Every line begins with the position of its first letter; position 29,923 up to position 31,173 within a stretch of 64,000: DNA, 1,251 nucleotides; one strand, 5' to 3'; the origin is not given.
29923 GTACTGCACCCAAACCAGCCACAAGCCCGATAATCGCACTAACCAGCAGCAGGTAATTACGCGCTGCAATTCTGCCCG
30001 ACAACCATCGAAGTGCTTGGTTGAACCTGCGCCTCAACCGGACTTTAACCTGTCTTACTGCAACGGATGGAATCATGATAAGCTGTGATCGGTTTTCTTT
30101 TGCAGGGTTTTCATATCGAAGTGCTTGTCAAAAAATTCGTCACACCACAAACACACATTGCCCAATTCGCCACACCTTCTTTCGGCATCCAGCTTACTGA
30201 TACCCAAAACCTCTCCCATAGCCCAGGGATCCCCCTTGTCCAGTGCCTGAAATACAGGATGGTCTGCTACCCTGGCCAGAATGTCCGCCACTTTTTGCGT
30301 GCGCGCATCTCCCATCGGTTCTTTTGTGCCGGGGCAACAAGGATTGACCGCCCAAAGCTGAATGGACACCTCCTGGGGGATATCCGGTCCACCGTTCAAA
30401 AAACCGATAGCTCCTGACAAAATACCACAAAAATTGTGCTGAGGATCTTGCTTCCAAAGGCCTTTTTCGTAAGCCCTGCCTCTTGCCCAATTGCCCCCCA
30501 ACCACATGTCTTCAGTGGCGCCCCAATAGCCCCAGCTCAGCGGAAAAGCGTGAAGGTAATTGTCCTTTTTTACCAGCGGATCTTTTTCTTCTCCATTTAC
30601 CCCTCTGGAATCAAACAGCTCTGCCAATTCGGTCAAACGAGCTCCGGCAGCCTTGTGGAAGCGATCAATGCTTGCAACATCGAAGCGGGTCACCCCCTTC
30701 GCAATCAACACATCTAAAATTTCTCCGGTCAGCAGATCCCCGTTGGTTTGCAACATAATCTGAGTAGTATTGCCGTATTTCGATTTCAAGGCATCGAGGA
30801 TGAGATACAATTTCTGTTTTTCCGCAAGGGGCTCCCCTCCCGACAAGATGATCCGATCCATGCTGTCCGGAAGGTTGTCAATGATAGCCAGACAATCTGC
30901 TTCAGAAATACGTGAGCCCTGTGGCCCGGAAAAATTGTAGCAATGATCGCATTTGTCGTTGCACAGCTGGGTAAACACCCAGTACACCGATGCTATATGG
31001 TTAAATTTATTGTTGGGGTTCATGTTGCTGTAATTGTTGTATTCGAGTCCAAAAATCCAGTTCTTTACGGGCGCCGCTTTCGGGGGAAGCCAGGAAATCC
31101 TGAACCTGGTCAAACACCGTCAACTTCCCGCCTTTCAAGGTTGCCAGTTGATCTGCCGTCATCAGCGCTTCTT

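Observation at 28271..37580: Gap-free seven-gene cluster: TonB-dependent receptor, YnjB-like ABC importer, radical SAM enzyme, ClC channel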

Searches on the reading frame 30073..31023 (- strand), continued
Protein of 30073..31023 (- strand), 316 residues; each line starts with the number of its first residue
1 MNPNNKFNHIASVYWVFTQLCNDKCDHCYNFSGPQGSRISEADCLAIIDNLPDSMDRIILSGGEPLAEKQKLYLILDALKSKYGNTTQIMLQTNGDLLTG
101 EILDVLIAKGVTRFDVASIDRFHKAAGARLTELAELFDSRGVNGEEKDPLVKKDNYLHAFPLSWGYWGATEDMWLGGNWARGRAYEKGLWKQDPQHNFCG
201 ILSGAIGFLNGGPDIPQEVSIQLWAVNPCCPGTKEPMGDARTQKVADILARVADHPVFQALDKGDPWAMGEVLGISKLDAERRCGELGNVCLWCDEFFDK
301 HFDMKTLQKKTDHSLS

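Call 25: search_protein_families(library=ncbifam, proteins=[P0122, P0129, P0149, P0152, P0222, P0235], max_evalue=0.000001)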
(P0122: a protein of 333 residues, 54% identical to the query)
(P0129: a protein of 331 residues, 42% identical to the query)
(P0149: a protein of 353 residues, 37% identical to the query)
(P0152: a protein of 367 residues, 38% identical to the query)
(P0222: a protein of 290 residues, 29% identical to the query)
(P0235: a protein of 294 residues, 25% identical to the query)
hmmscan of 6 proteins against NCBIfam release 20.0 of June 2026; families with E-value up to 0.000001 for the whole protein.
P0122 (333 aa): 11 families
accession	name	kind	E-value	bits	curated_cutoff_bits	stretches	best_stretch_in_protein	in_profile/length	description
TIGR03977.1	rSAM_pair_HxsC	equivalog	2.5e-10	39.7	267.9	1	8-101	30-121/292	His-Xaa-Ser system radical SAM maturase HxsC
TIGR04054.1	rSAM_NirJ1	equivalog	5.2e-10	38.5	650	1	5-120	38-150/387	putative heme d1 biosynthesis radical SAM protein NirJ1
TIGR04163.1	rSAM_cobopep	equivalog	5.3e-09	35.3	375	1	3-109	64-175/428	peptide-modifying radical SAM enzyme CbpB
TIGR04545.1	rSAM_ahbD_hemeb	equivalog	8.1e-09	35.4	500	1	5-114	2-108/339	heme b synthase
TIGR04051.1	rSAM_NirJ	equivalog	3.2e-08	33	515.45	1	5-121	4-124/354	heme d1 biosynthesis radical SAM protein NirJ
TIGR04055.1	rSAM_NirJ2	equivalog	4.7e-08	32.9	500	1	5-122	2-115/326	putative heme d1 biosynthesis radical SAM protein NirJ2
TIGR04347.1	pseudo_SAM_Halo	equivalog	6.4e-08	32.3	525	1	5-123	40-155/390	TIGR04347 family pseudo-SAM/SPASM protein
TIGR04280.1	geopep_mat_rSAM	hypoth_equivalog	1.5e-07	30.8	400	1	5-101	86-190/428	geopeptide radical SAM maturase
NF038283.1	viperin_w_prok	equivalog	1.8e-07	30.6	180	1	4-108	3-111/281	viperin family antiviral radical SAM protein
TIGR04133.1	rSAM_w_lipo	hypoth_equivalog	2.3e-07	30.1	425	1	3-115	24-136/350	TIGR04133 family radical SAM/SPASM protein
TIGR04546.1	rSAM_ahbC_deAc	equivalog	4e-07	29.2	650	1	5-104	41-138/390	12,18-didecarboxysiroheme deacetylase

P0129 (331 aa): 5 families
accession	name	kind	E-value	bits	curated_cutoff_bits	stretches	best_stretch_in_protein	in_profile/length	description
TIGR04054.1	rSAM_NirJ1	equivalog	5.4e-11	41.7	650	1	4-112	38-141/387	putative heme d1 biosynthesis radical SAM protein NirJ1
NF038283.1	viperin_w_prok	equivalog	1.2e-08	34.5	180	1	3-103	3-105/281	viperin family antiviral radical SAM protein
TIGR04051.1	rSAM_NirJ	equivalog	4.8e-08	32.3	515.45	1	4-112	4-107/354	heme d1 biosynthesis radical SAM protein NirJ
TIGR04545.1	rSAM_ahbD_hemeb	equivalog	1.9e-07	30.8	500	1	4-112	2-105/339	heme b synthase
TIGR04303.1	GeoRSP_rSAM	equivalog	3.5e-07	30.1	400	1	4-123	7-116/325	GeoRSP system radical SAM/SPASM protein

P0149 (353 aa): 0 families

P0152 (367 aa): 0 families

P0222 (290 aa): 6 families
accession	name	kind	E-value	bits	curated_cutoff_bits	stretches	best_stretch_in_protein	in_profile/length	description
TIGR03977.1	rSAM_pair_HxsC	equivalog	3.1e-10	39.4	267.9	1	9-91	31-115/292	His-Xaa-Ser system radical SAM maturase HxsC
TIGR04055.1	rSAM_NirJ2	equivalog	2.5e-09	37.1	500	1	7-90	4-88/326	putative heme d1 biosynthesis radical SAM protein NirJ2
TIGR04317.1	W_rSAM_matur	equivalog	3.8e-08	32.8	380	0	3-88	4-92/349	tungsten cofactor oxidoreductase radical SAM maturase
NF038283.1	viperin_w_prok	equivalog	4.6e-08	32.6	180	1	3-89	2-97/281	viperin family antiviral radical SAM protein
TIGR04078.1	rSAM_yydG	equivalog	9.6e-08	31.8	300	1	7-118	5-118/309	YydG family radical SAM peptide epimerase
NF045646.2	rSAM_Se_TrsS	equivalog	9.7e-07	27.7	490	0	9-95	92-181/441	radical SAM (seleno)protein TrsS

P0235 (294 aa): 14 families
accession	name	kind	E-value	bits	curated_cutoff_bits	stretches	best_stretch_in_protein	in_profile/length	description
TIGR04078.1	rSAM_yydG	equivalog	6.9e-23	81.6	300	1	8-117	7-118/309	YydG family radical SAM peptide epimerase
TIGR03977.1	rSAM_pair_HxsC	equivalog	2.5e-10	39.7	267.9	1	8-94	31-118/292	His-Xaa-Ser system radical SAM maturase HxsC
NF050035.1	rSAM_WgK_link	exception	3.4e-09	36.2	650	1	7-92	14-101/367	radical SAM/SPASM peptide maturase WgkB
TIGR04055.1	rSAM_NirJ2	equivalog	7.4e-09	35.6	500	1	6-114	4-110/326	putative heme d1 biosynthesis radical SAM protein NirJ2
NF045646.2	rSAM_Se_TrsS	equivalog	1.2e-08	33.9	490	1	8-97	92-183/441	radical SAM (seleno)protein TrsS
TIGR04317.1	W_rSAM_matur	equivalog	1.7e-08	34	380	1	2-90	4-94/349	tungsten cofactor oxidoreductase radical SAM maturase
TIGR04133.1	rSAM_w_lipo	hypoth_equivalog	1e-07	31.2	425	1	2-92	24-118/350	TIGR04133 family radical SAM/SPASM protein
NF012164.0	AlbA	equivalog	3.5e-07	29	850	0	5-111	116-221/442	subtilosin maturase AlbA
NF001199.0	PRK00164.2-1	equivalog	3.7e-07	29.6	231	1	6-92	16-104/308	GTP 3',8-cyclase MoaA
NF045702.1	rSAM_GDGT_ether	equivalog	3.7e-07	29.1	450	1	7-97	91-186/486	tetraether lipid synthase Tes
NF038283.1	viperin_w_prok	equivalog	3.9e-07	29.5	180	1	3-113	3-118/281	viperin family antiviral radical SAM protein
TIGR04084.1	rSAM_AF0577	subfamily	6.1e-07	28.7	225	1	9-124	4-117/347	TIGR04084 family radical SAM/SPASM domain-containing protein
TIGR04051.1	rSAM_NirJ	equivalog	7.2e-07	28.5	515.45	0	7-123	7-126/354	heme d1 biosynthesis radical SAM protein NirJ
TIGR04054.1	rSAM_NirJ1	equivalog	8.4e-07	27.9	650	0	5-123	39-160/387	putative heme d1 biosynthesis radical SAM protein NirJ1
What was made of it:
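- A remote relative, P0235, hits the YydG model at 81 bits over its N-terminal part (call 25).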

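Call 31: predict_structure(alignment_id=A1)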
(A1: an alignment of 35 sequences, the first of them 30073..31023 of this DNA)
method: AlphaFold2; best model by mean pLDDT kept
length: 316 residues; sequences in the alignment: 35
mean_pLDDT: 77.8   pTM: 0.82
mean pLDDT of the five models: 77.8, 76.1, 75.5, 74.0, 70.5
residues with pLDDT >= 90: 124; 70-90: 93; 50-70: 56; < 50: 43
segments of 3 or more residues with pLDDT < 50: 1-3, 22-36, 119-125, 169-179, 313-316
pLDDT, mean of each block of 10 residues (from residue 1): 69 82 46 55 97 94 80 96 92 84 94 75 56 88 71 55 70 48 57 63 78 85 83 76 96 94 91 94 86 84 91 51
secondary structure, 60 per line:
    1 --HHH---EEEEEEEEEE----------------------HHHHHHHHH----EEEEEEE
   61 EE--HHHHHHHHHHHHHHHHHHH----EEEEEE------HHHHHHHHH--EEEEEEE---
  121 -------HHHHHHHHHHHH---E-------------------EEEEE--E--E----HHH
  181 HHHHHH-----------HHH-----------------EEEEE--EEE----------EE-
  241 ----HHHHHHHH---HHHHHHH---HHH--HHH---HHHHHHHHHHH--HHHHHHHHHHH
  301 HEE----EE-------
elements in order: E9-18 H41-49 E54-62 H65-83 E88-93 H100-108 E111-117 H128-139 E163-167 H178-186 E218-222 E225-227 H245-252 H256-262 H277-287 H290-301
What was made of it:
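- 30073..31023 (-): Orphan twitch-type radical SAM enzyme (316 aa), called 'rSAM-X' here. It carries the C21-x3-C25-x2-C28 cluster and a second cluster site at C199, C229/C230, C291 and C294. AF2 model: pLDDT 77.8, pTM 0.82 (call 31).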

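Call 34: fold_search(model_id=the predicted structure, library=pdb)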
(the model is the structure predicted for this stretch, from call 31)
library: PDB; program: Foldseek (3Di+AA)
matches with E <= 10: 1524; with E <= 0.001: 29
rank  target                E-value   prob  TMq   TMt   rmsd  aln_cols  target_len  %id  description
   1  4m7t                  4.0e-06  1.00  0.49  0.61   5.5       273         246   15  Crystal structure of BtrN in complex with AdoMet and 2-DOIA (released 2013-10-02)
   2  8ai1_A                5.3e-06  1.00  0.56  0.55   8.9       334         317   15  Crystal structure of radical SAM epimerase EpeE from Bacillus subtilis with [4Fe-4S] clusters and S-adenosyl-L-homocys (released 2024-01-10)
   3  8ai4_B                7.9e-06  1.00  0.54  0.53   9.1       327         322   14  Crystal structure of radical SAM epimerase EpeE C223A mutant from Bacillus subtilis with [4Fe-4S] clusters, S-adenosyl (released 2024-01-10)
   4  8ai3_B                7.9e-06  1.00  0.53  0.52   9.2       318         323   14  Crystal structure of radical SAM epimerase EpeE C223A mutant from Bacillus subtilis with [4Fe-4S] clusters and S-adeno (released 2024-01-10)
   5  8ai3_A                8.9e-06  1.00  0.56  0.56   8.8       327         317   14  Crystal structure of radical SAM epimerase EpeE C223A mutant from Bacillus subtilis with [4Fe-4S] clusters and S-adeno (released 2024-01-10)
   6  8ai6_A                8.9e-06  1.00  0.54  0.53   9.1       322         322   14  Crystal structure of radical SAM epimerase EpeE D210A mutant from Bacillus subtilis with [4Fe-4S] clusters, S-adenosyl (released 2024-01-10)
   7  5why_A                1.4e-05  1.00  0.45  0.36  11.3       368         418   14  Structural Insights into Thioether Bond Formation in the Biosynthesis of Sactipeptides (released 2017-07-26)
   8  8ai6_B                1.5e-05  1.00  0.56  0.55   8.7       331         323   14  Crystal structure of radical SAM epimerase EpeE D210A mutant from Bacillus subtilis with [4Fe-4S] clusters, S-adenosyl (released 2024-01-10)
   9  8ai4_A                1.5e-05  1.00  0.55  0.55   9.0       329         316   14  Crystal structure of radical SAM epimerase EpeE C223A mutant from Bacillus subtilis with [4Fe-4S] clusters, S-adenosyl (released 2024-01-10)
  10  8ai2_B                1.7e-05  1.00  0.52  0.51   9.2       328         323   15  Crystal structure of radical SAM epimerase EpeE from Bacillus subtilis with [4Fe-4S] clusters, S-adenosyl-L-homocystei (released 2024-01-10)
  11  4m7s                  1.9e-05  1.00  0.43  0.61   5.1       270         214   16  Crystal structure of SeMet BtrN in an OPEN conformation (released 2013-10-02)
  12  8ai1_B                3.0e-05  1.00  0.53  0.52   9.7       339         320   14  Crystal structure of radical SAM epimerase EpeE from Bacillus subtilis with [4Fe-4S] clusters and S-adenosyl-L-homocys (released 2024-01-10)
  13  7n7i_A                1.7e-04  1.00  0.33  0.37   8.9       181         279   19  X-ray crystal structure of Viperin-like enzyme from Trichoderma virens (released 2021-06-30)
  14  8vpo                  1.7e-04  1.00  0.43  0.32  15.9       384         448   13  X-Ray Crystal Structure of TigE from Paramaledivibacter caminithermalis (released 2024-02-07)
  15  2fb2_B                1.8e-04  1.00  0.32  0.32   5.0       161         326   20  Structure of the MoaA Arg17/266/268/Ala triple mutant (released 2006-05-09)
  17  7wzx                  2.2e-04  1.00  0.41  0.43   7.3       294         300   13  The structure of a Twitch Radical SAM Dehydrogenase SpeY (released 2022-12-28)
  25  1olt                  7.4e-04  1.00  0.33  0.25  10.2       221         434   13  Coproporphyrinogen III oxidase (HemN) from Escherichia coli is a Radical SAM enzyme. (released 2003-12-04)
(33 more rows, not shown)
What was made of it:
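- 30073..31023 (-): Foldseek best matches are BtrN 4m7t (E 4e-6, TM 0.61 on target) and EpeE 8ai1 (TM 0.56), followed by CteB, SpeY, viperin and MoaA (call 34).
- On Twitch subclass of SPASM/twitch radical SAM enzymes: The best folds are BtrN, EpeE and SpeY (call 34).
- Closest known: BtrN / SpeY twitch radical SAM dehydrogenases. Same: Best structural match (4m7t, E 4e-6; 7wzx) (call 34).
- Structural neighbours include the peptide epimerase EpeE, CteB and TigE (call 34).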

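Call 42: find_related_loci(query=A2, collection=metagenome_contigs, flank=10000)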
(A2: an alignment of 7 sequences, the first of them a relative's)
Query A2 (331 aa) in metagenome_contigs; peptide patterns used: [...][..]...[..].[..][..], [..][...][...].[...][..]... (x = any residue, [..] = any of these).
416 stretches matched a pattern; 252 encode a relative of the query (tblastn E <= 1e-3); the best 80 are kept; 80 distinct loci.
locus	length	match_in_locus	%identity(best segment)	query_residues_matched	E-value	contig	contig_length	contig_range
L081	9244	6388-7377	100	1-330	0e+0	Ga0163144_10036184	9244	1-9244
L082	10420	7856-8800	60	1-312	6e-130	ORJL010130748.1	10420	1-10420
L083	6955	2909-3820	64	1-306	2e-129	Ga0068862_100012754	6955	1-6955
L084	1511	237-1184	61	1-313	4e-140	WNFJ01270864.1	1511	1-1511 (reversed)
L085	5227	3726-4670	60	1-312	2e-129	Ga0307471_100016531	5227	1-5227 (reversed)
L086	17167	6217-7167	60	1-319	2e-128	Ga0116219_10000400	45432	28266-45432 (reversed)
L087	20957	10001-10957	60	1-317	1e-128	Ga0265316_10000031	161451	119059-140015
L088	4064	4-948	59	1-312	2e-130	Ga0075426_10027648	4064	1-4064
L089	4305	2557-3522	58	1-321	4e-129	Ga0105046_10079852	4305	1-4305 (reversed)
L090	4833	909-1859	59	1-315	6e-128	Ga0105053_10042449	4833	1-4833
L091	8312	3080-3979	61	1-296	6e-127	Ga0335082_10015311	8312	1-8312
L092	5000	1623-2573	59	1-315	9e-128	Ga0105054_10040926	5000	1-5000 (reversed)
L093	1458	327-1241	60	1-306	4e-137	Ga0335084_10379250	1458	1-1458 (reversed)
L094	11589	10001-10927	59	1-306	5e-126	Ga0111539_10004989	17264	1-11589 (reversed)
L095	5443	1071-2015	59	1-312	1e-125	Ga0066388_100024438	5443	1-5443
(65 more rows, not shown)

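Call 50: search_solved_structures(query=A3, max_evalue=10)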
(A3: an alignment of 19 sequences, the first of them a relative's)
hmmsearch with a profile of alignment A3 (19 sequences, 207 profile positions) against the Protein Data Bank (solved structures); distinct sequences matched with E-value up to 10: 0.

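Call 55: find_encoding_contigs(protein=P0001, flank=6000, max_places=3)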
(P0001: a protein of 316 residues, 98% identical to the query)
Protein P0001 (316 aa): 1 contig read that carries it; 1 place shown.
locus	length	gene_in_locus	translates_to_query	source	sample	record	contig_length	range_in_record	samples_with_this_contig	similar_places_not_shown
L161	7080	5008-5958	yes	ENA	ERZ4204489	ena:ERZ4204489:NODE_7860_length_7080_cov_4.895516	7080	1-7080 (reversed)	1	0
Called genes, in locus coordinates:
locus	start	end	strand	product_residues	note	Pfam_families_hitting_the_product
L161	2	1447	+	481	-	?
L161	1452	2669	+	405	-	PF13416:SBP_bac_8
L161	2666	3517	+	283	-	-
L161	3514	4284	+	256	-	-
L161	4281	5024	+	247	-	PF00005:ABC_tran, PF13304:AAA_21 (faint)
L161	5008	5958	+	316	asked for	PF04055:Radical_SAM, PF13353:Fer4_12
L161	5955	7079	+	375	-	?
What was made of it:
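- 28271..30076 (-): ClC channel/antiporter with a C-terminal CBS pair (601 aa). It is joined to the radical SAM gene by an ATGA overlap and is probably co-transcribed in this lineage, but it is not part of the conserved module. The 98%-identical relative L161 has an overlapping, contig-truncated gene in the same position, which I did not test for ClC identity (call 55).
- The 98%-identical relative L161 has an overlapping, contig-truncated gene in the same position, not tested for ClC identity (call 55).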

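Call 80: list_cluster_members(proteins=[window:30073-31023:-, window:28271-30076:-, window:37621-38319:-])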
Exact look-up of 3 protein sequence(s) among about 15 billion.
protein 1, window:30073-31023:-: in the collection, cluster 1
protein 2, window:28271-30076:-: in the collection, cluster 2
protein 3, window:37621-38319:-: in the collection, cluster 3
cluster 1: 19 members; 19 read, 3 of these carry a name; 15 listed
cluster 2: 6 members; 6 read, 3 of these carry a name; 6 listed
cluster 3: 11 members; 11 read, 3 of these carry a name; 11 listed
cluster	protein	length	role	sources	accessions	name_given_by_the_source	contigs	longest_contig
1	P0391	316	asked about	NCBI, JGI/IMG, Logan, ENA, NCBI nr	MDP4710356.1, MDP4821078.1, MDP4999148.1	MAG: radical SAM protein [Saprospiraceae bacterium] | hypothetical protein | radical SAM protein [Saprospiraceae bacterium]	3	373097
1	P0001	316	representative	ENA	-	-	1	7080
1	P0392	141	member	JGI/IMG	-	hypothetical protein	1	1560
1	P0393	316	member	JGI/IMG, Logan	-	hypothetical protein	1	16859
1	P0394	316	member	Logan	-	-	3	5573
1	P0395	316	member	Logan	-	-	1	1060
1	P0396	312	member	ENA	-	-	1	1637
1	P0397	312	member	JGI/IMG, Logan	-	-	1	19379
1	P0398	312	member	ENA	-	-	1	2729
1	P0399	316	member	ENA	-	-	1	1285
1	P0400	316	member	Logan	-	-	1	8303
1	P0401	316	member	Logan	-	-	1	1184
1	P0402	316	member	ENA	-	-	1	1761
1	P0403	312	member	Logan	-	-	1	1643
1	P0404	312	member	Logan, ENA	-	-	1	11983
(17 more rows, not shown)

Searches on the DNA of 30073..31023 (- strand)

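Call 35: search_rna_families(sources=[L001, L004, L009, L010, L018, L020, L076], threshold=gathering)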
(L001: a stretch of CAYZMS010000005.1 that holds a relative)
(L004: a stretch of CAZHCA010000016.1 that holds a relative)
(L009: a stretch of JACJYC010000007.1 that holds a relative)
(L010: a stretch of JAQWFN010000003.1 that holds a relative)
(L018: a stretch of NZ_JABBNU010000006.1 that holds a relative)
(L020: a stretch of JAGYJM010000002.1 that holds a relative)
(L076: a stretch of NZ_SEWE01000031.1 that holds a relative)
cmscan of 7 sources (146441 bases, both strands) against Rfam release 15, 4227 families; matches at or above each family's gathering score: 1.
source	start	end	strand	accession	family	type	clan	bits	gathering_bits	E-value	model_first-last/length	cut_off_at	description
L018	2419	2491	-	RF00005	tRNA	Gene; tRNA;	CL00001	70.8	29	4.2e-13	1-71/71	no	tRNA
